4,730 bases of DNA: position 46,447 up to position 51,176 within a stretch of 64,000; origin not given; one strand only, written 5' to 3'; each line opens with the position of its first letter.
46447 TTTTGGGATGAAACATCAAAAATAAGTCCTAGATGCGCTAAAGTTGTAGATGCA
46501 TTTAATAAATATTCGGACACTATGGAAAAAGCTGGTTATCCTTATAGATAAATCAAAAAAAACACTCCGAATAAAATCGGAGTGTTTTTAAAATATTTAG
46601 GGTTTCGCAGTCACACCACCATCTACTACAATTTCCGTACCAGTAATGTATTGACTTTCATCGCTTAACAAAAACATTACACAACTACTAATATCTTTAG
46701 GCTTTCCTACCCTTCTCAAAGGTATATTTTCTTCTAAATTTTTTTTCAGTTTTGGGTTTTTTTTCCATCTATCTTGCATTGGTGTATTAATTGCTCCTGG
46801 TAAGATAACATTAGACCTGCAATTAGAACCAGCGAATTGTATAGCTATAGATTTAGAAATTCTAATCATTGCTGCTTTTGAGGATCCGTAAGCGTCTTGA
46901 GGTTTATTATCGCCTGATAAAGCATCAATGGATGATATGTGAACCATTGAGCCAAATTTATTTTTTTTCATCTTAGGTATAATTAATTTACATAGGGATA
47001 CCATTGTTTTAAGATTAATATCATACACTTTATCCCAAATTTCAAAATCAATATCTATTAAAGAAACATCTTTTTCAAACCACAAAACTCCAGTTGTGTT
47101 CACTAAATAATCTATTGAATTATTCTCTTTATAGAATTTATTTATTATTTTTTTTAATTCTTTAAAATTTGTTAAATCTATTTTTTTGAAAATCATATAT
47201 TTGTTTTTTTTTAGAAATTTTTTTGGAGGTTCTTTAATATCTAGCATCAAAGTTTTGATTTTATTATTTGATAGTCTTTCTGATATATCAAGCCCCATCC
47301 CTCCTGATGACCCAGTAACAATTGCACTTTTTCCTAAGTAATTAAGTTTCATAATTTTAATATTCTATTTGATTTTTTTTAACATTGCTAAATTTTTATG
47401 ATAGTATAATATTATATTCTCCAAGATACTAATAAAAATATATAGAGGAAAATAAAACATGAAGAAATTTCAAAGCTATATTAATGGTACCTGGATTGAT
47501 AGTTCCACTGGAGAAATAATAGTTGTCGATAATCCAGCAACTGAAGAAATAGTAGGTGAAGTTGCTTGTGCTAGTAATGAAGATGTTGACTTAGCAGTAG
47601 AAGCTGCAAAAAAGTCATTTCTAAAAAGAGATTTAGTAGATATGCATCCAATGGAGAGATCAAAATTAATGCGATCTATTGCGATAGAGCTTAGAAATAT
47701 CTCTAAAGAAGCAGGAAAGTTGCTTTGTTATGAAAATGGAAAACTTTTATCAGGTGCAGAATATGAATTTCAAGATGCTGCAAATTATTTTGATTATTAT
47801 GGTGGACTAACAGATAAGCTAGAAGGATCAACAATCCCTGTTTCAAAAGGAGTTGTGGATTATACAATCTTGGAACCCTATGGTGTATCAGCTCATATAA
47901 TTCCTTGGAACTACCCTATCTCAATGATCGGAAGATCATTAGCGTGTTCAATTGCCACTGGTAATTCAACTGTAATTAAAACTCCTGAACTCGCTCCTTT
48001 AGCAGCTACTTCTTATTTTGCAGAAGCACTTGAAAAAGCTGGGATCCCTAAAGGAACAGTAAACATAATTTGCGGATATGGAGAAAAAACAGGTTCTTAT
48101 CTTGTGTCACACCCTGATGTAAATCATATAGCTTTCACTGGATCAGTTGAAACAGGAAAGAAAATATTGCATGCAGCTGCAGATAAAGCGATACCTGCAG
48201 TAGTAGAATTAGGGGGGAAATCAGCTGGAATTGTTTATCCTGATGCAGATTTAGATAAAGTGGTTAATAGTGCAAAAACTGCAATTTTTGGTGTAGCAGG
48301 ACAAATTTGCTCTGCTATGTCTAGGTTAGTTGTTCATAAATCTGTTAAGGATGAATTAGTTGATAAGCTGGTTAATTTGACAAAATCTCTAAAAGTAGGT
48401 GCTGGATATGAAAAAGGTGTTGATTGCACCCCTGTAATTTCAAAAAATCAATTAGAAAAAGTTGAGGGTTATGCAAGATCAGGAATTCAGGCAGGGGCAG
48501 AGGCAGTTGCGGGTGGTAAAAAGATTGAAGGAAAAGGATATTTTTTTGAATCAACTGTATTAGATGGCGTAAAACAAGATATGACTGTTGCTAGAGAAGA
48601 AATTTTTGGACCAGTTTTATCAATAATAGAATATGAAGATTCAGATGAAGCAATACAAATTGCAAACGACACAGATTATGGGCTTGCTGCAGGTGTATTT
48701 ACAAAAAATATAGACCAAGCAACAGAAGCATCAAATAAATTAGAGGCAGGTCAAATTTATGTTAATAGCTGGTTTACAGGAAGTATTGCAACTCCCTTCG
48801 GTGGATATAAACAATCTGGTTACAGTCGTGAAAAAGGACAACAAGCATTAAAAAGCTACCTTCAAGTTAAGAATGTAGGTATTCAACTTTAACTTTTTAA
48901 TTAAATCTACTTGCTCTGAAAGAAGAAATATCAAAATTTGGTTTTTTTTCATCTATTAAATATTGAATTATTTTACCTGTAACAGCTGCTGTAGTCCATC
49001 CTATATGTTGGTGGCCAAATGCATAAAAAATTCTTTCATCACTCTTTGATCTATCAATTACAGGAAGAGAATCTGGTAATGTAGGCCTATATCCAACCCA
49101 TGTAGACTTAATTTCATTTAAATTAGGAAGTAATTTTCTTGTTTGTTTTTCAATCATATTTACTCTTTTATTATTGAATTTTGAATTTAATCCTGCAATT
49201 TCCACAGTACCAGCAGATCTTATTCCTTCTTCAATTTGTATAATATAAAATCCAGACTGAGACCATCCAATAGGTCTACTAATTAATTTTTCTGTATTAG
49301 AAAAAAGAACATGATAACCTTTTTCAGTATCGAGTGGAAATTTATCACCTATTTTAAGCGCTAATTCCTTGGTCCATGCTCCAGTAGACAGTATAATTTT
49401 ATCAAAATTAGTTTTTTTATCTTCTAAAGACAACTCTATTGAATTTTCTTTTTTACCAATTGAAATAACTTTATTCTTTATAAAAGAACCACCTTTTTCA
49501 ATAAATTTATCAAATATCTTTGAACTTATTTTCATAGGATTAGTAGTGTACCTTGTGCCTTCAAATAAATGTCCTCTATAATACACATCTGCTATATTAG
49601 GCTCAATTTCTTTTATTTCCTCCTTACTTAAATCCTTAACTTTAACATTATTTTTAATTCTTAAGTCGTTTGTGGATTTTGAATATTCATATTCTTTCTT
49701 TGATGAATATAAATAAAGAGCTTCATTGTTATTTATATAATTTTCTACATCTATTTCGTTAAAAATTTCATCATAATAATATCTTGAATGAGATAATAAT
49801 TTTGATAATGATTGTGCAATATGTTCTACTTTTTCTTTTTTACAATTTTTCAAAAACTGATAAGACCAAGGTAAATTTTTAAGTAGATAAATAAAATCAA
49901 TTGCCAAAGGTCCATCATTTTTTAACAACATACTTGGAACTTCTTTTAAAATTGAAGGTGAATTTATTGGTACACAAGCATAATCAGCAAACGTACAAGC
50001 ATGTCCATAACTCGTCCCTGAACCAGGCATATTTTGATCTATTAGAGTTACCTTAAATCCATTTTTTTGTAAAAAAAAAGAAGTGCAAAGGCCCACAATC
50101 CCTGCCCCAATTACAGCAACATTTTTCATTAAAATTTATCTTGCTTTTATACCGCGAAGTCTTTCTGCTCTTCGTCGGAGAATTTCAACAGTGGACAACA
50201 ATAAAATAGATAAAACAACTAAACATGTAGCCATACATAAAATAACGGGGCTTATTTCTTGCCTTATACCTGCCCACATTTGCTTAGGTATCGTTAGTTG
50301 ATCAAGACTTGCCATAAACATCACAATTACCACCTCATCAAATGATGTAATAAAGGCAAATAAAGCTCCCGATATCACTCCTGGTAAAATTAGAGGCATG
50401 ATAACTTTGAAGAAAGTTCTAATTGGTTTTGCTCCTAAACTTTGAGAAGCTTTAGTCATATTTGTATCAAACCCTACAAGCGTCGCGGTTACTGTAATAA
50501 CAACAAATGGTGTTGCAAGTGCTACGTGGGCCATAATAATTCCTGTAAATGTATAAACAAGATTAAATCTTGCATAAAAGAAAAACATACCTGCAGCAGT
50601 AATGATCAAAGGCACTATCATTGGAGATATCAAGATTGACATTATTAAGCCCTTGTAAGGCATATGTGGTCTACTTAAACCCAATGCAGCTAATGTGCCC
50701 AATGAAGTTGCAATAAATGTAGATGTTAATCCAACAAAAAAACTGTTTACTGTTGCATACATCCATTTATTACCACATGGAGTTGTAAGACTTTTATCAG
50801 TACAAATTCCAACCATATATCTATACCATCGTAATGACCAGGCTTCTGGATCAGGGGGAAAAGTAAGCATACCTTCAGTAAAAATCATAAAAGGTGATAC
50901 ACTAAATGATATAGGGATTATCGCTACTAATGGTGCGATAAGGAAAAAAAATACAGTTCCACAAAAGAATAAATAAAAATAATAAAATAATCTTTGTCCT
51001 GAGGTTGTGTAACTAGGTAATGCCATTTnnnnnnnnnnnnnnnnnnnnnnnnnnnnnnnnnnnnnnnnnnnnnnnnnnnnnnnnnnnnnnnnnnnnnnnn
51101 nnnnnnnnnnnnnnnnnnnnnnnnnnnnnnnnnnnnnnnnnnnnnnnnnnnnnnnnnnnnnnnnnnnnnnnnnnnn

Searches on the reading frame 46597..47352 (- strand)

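Call 65: search_protein_families(library=pfam, proteins=[window:46597-47352:-], max_evalue=0.00001)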
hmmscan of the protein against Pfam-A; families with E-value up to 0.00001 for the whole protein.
window:46597-47352:- (251 aa): 2 families
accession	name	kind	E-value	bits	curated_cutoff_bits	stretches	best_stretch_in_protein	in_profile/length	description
PF13561.12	adh_short_C2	-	2.6e-50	171.6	27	1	17-248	6-236/236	Enoyl-(Acyl carrier protein) reductase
PF00106.31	adh_short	-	1.6e-35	122.8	26.6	1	8-199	1-193/195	short chain dehydrogenase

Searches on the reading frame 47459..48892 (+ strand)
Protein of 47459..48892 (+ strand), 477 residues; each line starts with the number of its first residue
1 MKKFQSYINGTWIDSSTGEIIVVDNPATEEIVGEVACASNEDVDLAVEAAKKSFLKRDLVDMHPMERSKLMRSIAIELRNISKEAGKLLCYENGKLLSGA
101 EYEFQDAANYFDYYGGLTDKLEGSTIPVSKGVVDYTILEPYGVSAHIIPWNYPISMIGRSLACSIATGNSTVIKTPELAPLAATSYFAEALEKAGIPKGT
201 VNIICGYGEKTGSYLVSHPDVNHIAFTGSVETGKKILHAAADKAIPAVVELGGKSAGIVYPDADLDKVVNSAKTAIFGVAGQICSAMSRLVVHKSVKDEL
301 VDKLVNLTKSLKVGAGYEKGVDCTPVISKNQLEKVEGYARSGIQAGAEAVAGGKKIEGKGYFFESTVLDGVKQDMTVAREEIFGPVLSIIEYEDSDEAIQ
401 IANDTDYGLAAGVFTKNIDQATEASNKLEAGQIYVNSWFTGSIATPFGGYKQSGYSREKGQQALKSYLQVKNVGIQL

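Call 65: search_protein_families(library=pfam, proteins=[window:47459-48892:+], max_evalue=0.00001)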
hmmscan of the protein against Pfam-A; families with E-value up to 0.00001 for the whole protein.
window:47459-48892:+ (477 aa): 1 family
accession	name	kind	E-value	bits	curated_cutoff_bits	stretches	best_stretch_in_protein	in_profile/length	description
PF00171.27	Aldedh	-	9e-158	526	23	1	12-473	1-461/461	Aldehyde dehydrogenase family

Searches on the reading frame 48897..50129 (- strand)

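Call 65: search_protein_families(library=pfam, proteins=[window:48897-50129:-], max_evalue=0.00001)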
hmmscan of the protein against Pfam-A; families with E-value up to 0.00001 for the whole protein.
window:48897-50129:- (410 aa): 3 families
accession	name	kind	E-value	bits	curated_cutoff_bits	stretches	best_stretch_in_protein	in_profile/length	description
PF01266.30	DAO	-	6.6e-52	177.6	27.9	1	4-390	2-352/353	FAD dependent oxidoreductase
PF07992.20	Pyr_redox_2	-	1.2e-07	31.9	26.1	0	3-45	2-46/291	Pyridine nucleotide-disulphide oxidoreductase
PF13450.12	NAD_binding_8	-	3.8e-06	27.5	21.9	0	6-33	1-28/68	NAD(P)-binding Rossmann-like domain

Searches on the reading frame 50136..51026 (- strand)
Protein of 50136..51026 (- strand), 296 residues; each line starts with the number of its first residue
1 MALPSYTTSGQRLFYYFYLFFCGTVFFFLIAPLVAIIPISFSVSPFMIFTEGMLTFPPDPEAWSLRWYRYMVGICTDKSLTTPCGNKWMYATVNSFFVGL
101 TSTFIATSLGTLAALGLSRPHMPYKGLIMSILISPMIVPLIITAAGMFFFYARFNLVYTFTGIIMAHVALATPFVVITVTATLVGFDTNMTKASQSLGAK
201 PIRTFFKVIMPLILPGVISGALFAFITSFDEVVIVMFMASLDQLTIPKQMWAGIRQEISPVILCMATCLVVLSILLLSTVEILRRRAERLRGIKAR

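Call 65: search_protein_families(library=pfam, proteins=[window:50136-51026:-], max_evalue=0.00001)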
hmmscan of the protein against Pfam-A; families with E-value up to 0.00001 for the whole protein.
window:50136-51026:- (296 aa): 1 family
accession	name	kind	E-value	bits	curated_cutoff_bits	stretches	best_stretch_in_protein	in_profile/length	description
PF00528.27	BPD_transp_1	-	1.5e-15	57.9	26.4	1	107-287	2-182/184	Binding-protein-dependent transport system inner membrane component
